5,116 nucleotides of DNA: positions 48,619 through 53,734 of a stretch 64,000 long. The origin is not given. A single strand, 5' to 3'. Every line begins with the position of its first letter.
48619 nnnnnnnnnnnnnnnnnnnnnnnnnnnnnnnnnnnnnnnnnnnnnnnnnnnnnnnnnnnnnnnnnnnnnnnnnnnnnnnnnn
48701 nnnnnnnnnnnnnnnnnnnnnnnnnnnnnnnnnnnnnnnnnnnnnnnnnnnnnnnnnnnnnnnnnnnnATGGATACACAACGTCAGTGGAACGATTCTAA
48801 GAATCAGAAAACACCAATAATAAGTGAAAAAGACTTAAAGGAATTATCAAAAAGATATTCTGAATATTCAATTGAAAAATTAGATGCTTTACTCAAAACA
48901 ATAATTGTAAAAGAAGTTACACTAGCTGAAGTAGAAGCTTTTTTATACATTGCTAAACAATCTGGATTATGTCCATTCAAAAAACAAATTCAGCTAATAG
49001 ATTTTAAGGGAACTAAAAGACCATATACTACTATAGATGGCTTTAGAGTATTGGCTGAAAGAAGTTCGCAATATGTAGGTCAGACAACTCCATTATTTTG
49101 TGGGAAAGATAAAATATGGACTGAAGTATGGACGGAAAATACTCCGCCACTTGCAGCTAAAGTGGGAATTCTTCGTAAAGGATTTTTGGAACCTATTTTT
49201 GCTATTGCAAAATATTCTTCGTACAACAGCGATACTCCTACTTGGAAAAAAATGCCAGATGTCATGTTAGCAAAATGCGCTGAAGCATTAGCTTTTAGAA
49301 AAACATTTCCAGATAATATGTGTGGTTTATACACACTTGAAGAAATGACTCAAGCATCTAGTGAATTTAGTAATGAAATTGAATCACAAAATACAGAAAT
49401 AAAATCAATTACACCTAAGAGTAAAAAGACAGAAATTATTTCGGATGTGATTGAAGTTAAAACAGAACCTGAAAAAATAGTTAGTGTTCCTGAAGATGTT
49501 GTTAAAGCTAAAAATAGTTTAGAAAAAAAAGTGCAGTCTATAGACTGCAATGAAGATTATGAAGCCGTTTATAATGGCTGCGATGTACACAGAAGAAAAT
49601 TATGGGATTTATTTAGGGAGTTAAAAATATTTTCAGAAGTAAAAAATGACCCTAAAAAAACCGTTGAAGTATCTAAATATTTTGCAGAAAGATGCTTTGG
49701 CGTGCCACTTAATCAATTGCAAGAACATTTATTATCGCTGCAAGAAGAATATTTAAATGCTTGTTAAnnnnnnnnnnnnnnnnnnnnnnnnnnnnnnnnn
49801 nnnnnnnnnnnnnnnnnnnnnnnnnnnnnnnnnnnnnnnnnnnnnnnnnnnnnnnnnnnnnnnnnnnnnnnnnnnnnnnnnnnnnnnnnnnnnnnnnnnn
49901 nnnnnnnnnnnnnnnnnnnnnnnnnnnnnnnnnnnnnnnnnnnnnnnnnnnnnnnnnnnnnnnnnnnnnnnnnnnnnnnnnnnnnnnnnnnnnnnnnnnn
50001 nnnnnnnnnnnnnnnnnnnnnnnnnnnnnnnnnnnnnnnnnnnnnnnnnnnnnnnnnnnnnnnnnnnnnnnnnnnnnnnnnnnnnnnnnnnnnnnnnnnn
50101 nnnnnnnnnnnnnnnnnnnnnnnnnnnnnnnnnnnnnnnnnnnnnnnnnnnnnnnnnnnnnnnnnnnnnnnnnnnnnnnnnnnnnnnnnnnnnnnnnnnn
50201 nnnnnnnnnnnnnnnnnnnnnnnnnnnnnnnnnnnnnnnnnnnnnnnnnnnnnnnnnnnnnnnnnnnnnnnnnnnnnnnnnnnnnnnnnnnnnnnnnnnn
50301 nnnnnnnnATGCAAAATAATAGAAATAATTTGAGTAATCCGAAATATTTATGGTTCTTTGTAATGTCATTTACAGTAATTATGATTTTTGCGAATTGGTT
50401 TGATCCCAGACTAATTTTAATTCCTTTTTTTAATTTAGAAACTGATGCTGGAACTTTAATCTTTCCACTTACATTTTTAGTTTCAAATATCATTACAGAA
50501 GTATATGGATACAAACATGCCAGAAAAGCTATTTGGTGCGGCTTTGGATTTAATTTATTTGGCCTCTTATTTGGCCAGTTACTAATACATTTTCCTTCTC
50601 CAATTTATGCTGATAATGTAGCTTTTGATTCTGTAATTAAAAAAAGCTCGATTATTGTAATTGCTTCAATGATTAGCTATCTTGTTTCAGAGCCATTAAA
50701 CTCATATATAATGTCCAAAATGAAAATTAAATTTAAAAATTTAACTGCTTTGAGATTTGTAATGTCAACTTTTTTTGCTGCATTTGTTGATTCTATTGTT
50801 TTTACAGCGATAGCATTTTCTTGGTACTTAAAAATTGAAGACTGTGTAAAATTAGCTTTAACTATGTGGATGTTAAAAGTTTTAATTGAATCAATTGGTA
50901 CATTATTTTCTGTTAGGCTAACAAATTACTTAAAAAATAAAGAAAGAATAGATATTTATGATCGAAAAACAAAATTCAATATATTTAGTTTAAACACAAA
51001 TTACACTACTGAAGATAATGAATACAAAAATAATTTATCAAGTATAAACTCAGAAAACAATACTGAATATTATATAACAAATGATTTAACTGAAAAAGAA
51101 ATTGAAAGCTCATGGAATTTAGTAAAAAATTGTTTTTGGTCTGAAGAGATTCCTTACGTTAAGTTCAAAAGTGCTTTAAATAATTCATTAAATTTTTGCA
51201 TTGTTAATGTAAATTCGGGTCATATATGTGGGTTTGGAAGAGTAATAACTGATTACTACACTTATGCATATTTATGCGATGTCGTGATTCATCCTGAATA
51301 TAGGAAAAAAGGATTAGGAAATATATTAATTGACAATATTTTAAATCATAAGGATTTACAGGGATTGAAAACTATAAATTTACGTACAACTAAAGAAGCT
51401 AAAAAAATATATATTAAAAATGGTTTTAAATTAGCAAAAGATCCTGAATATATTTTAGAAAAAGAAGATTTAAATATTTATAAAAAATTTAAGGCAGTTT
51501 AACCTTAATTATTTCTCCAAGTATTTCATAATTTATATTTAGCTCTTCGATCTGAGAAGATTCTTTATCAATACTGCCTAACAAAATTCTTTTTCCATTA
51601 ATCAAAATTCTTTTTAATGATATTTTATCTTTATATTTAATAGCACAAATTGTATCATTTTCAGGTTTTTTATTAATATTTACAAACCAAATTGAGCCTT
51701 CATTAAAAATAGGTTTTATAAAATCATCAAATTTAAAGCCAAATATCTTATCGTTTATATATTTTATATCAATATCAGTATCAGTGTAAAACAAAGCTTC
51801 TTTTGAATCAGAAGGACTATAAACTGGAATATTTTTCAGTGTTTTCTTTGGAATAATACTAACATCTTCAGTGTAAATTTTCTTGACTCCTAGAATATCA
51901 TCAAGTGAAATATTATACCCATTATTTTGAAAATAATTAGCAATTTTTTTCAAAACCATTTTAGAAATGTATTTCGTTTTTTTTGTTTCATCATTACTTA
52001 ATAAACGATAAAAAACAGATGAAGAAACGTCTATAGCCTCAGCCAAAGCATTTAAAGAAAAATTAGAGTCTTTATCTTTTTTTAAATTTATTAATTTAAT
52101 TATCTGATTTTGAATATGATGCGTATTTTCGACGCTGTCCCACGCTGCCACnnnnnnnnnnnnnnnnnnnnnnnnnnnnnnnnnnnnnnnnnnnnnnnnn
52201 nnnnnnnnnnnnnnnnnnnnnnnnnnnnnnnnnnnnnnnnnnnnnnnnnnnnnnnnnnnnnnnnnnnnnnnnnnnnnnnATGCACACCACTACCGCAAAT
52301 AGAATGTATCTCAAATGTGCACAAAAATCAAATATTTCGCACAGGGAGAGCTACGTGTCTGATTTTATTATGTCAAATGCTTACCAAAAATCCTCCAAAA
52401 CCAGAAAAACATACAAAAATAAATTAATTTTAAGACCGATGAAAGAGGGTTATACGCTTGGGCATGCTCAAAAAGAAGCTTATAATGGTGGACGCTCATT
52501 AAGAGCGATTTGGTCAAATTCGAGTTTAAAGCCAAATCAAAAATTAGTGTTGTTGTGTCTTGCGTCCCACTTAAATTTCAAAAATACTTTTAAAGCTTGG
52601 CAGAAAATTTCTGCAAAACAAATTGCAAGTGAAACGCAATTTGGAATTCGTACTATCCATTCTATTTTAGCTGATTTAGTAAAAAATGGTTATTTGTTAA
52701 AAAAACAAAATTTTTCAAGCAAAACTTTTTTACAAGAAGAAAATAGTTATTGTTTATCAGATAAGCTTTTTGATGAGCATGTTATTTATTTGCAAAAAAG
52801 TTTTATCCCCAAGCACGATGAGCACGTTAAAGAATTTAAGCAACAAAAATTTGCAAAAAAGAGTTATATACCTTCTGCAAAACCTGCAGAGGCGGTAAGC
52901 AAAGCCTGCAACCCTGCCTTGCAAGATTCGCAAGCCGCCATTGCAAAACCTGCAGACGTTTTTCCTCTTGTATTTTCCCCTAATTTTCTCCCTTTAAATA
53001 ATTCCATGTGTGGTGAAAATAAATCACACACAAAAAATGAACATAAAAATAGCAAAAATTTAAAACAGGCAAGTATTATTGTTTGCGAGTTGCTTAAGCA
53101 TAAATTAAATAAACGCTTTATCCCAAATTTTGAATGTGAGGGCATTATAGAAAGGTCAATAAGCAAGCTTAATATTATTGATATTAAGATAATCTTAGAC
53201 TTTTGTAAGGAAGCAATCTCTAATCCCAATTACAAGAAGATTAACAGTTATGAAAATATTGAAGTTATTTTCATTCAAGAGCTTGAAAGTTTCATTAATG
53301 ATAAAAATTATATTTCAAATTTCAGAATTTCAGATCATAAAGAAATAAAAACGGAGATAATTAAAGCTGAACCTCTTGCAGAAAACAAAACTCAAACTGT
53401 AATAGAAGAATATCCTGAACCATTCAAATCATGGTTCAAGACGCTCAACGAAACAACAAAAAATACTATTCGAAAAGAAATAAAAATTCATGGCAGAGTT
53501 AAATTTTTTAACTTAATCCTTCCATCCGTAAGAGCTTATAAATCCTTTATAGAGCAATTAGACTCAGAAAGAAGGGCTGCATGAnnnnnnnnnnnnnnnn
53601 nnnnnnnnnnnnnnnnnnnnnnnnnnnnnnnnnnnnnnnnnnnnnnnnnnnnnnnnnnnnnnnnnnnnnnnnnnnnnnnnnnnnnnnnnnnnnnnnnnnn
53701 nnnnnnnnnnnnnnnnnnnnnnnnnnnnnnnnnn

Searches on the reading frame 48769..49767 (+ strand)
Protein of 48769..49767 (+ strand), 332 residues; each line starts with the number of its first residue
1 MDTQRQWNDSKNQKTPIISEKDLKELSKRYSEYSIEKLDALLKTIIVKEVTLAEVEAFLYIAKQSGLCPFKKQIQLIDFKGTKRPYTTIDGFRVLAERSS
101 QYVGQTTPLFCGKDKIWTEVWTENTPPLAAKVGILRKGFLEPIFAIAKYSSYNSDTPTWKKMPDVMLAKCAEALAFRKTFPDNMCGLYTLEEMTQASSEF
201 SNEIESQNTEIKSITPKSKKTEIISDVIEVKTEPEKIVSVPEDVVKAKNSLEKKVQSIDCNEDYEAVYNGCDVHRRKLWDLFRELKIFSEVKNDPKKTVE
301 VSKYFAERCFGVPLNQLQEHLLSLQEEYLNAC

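Call 23: search_protein_families(library=phrogs, proteins=[window:48769-49767:+], max_evalue=0.001)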
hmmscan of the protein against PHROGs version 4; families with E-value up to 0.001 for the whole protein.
window:48769-49767:+ (332 aa): 6 families
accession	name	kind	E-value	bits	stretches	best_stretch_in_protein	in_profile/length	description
phrog_2780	-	DNA, RNA and nucleotide metabolism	1.3e-48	167.2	1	27-264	30-281/369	RecT-like ssDNA annealing protein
phrog_10056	-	DNA, RNA and nucleotide metabolism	7e-26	92.3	1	48-239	40-224/302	RecT-like ssDNA annealing protein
phrog_2449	-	DNA, RNA and nucleotide metabolism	3.1e-25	90.3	1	86-236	79-240/301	single strand annealing protein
phrog_252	-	DNA, RNA and nucleotide metabolism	1.4e-16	61.9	1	25-234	11-214/263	Bet-like ssDNA annealing protein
phrog_2760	-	DNA, RNA and nucleotide metabolism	2.7e-12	47.7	1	51-244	35-237/257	RecT-like ssDNA annealing protein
phrog_561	-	DNA, RNA and nucleotide metabolism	2e-05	25.1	1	126-236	391-508/633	RecT-like ssDNA annealing protein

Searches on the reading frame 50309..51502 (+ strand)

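Call 23: search_protein_families(library=phrogs, proteins=[window:50309-51502:+], max_evalue=0.001)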
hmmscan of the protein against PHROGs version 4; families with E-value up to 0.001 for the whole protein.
window:50309-51502:+ (397 aa): 3 families
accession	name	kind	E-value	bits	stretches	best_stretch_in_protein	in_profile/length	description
phrog_4899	-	unknown function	3.3e-17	64.1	1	12-192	5-166/175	-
phrog_1249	-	other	2.4e-10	41.4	1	277-375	41-148/180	acetyltransferase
phrog_3810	-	other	2.9e-05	25.1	1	258-375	37-144/155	acetyltransferase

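Call 24: search_protein_families(library=ncbifam, proteins=[window:50309-51502:+], max_evalue=0.001)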
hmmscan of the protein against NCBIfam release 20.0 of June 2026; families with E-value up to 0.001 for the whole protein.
window:50309-51502:+ (397 aa): 6 families
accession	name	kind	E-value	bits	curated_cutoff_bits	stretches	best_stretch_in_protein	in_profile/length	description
TIGR00697.1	TIGR00697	equivalog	1.5e-23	83.6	50.95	1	19-201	7-191/201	queuosine precursor transporter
TIGR01575.1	rimI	equivalog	6.3e-07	29.6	86.4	1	272-376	9-115/132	ribosomal protein S18-alanine N-acetyltransferase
NF040501.1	resist_ArsN2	equivalog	4.8e-06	26.2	125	1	294-376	24-104/133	arsenic resistance N-acetyltransferase ArsN2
NF008406.0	PRK11212.1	equivalog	7.6e-06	25.6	252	1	12-193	11-189/221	7-cyano-7-deazaguanine/7-aminomethyl-7-deazaguanine transporter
NF033078.2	AAC_6p_Ia_fam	equivalog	1.7e-05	24.7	265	1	292-367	48-123/181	AAC(6')-Ia family aminoglycoside 6'-N-acetyltransferase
NF007025.1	PRK09491.1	equivalog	0.00088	19.2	173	0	302-374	46-120/145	ribosomal protein S18-alanine N-acetyltransferase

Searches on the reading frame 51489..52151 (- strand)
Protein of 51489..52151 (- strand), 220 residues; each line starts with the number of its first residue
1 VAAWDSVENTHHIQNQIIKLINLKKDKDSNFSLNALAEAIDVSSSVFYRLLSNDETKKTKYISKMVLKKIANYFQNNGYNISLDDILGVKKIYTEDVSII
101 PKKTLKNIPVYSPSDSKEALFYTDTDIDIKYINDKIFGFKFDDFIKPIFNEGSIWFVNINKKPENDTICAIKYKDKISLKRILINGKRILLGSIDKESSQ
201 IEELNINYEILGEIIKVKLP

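Call 54: search_protein_families(library=pfam, proteins=[window:51489-52151:-], max_evalue=0.01)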
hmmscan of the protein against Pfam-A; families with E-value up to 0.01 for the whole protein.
window:51489-52151:- (220 aa): 2 families
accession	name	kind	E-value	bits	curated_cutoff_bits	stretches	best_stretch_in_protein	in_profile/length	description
PF00717.28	Peptidase_S24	-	1.7e-05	25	23.3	1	144-215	45-116/116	Peptidase S24-like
PF13443.12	HTH_26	-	0.0011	19.6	22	1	27-75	7-51/63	Cro/C1-type HTH DNA-binding domain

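Call 55: search_protein_families(library=phrogs, proteins=[window:51489-52151:-], max_evalue=0.001)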
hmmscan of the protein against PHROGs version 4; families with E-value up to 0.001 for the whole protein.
window:51489-52151:- (220 aa): 1 family
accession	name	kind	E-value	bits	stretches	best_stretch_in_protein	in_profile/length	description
phrog_4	-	transcription regulation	3.5e-09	37.1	1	17-217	137-335/400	transcriptional repressor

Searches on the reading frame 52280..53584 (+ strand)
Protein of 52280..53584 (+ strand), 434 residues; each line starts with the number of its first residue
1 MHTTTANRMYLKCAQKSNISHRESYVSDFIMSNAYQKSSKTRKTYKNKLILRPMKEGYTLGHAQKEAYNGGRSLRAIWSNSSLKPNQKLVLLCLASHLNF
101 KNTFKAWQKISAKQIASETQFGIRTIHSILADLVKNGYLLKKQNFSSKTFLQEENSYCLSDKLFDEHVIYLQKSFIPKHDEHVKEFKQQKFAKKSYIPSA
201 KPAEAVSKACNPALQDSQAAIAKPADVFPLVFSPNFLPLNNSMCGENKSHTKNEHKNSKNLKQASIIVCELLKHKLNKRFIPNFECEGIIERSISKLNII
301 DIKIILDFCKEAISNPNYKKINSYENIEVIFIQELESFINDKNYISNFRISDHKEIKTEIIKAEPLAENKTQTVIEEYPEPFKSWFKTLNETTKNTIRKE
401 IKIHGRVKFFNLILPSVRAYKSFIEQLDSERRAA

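Call 23: search_protein_families(library=phrogs, proteins=[window:52280-53584:+], max_evalue=0.001)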
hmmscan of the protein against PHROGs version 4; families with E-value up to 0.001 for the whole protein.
window:52280-53584:+ (434 aa): 3 families
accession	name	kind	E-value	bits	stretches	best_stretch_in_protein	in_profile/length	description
phrog_270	-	DNA, RNA and nucleotide metabolism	6.5e-08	33.3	1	76-160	38-116/383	replication initiation protein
phrog_391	-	DNA, RNA and nucleotide metabolism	8.2e-08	33.2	1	77-146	9-74/298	replication initiation O-like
phrog_1032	-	DNA, RNA and nucleotide metabolism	6.9e-05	24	1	75-262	7-172/281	replication initiation protein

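Call 24: search_protein_families(library=ncbifam, proteins=[window:52280-53584:+], max_evalue=0.001)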
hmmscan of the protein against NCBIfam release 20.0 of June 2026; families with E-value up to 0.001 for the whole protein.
window:52280-53584:+ (434 aa): 0 families
